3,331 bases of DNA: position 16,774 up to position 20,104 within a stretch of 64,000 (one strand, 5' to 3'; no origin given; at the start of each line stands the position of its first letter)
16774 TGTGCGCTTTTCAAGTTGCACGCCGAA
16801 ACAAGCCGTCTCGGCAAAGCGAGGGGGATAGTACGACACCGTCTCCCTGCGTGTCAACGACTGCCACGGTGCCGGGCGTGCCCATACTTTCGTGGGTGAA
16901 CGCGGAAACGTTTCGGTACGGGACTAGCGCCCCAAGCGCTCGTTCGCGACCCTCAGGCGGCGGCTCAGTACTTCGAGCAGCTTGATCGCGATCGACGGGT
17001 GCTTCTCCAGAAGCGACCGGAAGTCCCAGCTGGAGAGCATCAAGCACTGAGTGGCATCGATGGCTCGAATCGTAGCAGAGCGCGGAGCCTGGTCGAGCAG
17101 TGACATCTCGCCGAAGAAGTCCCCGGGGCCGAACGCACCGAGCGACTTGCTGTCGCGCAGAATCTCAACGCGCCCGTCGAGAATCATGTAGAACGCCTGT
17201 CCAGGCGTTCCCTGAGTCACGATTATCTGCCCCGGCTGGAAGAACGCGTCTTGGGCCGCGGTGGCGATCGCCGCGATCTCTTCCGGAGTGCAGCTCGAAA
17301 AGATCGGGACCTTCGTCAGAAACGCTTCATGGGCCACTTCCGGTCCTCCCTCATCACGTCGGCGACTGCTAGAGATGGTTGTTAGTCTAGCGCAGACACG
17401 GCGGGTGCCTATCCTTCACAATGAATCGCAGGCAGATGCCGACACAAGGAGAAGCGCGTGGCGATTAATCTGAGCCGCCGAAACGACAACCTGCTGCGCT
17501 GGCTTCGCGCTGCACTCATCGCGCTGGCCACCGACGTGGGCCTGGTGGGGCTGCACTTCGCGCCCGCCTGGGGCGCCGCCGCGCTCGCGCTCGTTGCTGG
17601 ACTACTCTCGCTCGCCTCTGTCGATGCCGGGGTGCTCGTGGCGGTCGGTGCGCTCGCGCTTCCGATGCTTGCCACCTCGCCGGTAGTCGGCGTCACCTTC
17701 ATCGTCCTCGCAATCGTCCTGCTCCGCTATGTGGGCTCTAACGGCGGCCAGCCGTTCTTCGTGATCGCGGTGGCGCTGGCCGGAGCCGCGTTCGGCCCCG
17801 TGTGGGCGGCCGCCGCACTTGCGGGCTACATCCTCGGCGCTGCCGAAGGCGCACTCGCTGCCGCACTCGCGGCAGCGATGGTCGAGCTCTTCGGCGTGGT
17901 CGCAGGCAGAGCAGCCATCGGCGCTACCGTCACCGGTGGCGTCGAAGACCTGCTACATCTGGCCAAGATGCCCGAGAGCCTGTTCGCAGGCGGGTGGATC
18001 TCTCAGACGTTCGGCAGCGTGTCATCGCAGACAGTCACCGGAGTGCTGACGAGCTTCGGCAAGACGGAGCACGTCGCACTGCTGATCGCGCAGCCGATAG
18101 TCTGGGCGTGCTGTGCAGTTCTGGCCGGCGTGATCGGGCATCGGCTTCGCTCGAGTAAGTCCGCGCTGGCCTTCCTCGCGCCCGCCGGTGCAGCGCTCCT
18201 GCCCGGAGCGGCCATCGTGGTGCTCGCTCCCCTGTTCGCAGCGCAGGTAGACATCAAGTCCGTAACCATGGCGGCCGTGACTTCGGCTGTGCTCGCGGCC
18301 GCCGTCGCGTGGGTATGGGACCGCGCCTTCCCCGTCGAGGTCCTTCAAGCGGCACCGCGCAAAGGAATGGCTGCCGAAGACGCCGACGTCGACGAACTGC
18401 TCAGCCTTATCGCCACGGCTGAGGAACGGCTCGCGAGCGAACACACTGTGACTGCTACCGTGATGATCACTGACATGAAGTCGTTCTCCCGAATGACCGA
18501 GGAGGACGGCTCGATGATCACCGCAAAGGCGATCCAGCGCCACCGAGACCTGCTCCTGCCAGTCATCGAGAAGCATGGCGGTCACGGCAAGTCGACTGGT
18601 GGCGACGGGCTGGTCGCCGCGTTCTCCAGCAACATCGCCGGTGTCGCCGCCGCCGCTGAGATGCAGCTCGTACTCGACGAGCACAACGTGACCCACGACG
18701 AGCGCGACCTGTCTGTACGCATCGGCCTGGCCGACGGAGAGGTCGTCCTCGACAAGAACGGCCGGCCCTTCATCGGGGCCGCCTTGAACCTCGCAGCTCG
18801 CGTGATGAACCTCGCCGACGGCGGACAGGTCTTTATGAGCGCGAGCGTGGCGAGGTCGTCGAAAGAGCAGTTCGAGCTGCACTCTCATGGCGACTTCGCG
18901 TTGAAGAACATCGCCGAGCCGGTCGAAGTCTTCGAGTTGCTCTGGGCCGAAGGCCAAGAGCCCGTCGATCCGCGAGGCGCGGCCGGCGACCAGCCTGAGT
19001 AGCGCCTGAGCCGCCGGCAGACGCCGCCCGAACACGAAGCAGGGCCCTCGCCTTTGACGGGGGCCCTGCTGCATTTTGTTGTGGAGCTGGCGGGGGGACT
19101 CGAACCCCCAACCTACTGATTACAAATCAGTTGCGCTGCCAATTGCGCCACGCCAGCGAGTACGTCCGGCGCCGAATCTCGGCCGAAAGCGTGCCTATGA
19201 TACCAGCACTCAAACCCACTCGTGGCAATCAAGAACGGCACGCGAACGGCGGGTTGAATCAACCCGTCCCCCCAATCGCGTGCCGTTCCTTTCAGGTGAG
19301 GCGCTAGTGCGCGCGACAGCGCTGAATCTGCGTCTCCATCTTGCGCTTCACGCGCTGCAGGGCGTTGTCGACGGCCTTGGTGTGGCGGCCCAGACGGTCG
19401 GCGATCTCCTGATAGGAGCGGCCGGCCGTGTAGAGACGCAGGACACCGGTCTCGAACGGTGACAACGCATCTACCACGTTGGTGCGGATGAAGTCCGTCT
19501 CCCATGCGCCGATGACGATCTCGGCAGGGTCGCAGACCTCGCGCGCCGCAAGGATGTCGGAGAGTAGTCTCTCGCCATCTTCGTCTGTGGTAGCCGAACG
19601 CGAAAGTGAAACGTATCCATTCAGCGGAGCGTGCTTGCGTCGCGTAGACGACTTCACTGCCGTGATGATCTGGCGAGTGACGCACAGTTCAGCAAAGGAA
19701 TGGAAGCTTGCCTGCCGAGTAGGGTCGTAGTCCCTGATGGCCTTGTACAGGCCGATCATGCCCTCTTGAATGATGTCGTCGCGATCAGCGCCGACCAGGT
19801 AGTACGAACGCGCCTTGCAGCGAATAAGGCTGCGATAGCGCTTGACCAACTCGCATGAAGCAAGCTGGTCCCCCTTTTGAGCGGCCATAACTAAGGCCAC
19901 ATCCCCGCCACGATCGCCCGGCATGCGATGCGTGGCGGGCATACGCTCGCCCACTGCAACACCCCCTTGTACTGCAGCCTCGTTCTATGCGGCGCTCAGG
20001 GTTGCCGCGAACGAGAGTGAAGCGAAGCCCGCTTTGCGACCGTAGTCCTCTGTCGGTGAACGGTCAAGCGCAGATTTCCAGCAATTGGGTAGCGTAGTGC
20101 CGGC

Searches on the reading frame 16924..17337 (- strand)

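Call 77: search_protein_families(library=pfam, proteins=[window:16924-17337:-], max_evalue=0.00001)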
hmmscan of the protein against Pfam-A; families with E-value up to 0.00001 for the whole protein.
window:16924-17337:- (137 aa): 1 family
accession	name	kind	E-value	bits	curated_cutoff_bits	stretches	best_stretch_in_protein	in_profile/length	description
PF00027.35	cNMP_binding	-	1.8e-22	79.5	27.5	1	33-113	4-89/89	Cyclic nucleotide-binding domain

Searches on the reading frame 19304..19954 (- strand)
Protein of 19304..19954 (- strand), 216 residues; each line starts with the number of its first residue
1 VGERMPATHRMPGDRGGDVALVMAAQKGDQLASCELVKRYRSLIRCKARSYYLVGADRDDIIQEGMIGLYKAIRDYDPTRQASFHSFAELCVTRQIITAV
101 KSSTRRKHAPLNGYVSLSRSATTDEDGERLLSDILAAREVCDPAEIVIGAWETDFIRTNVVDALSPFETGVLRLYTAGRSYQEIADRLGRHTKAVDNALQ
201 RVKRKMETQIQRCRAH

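Call 77: search_protein_families(library=pfam, proteins=[window:19304-19954:-], max_evalue=0.00001)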
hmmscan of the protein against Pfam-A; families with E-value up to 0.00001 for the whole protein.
window:19304-19954:- (216 aa): 2 families
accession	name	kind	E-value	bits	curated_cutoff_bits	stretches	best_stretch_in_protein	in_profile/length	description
PF04542.20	Sigma70_r2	-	9.3e-15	54.6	24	1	36-105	1-70/71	Sigma-70 region 2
PF08281.18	Sigma70_r4_2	-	7.3e-07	29.2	25.7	1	172-206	19-54/54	Sigma-70, region 4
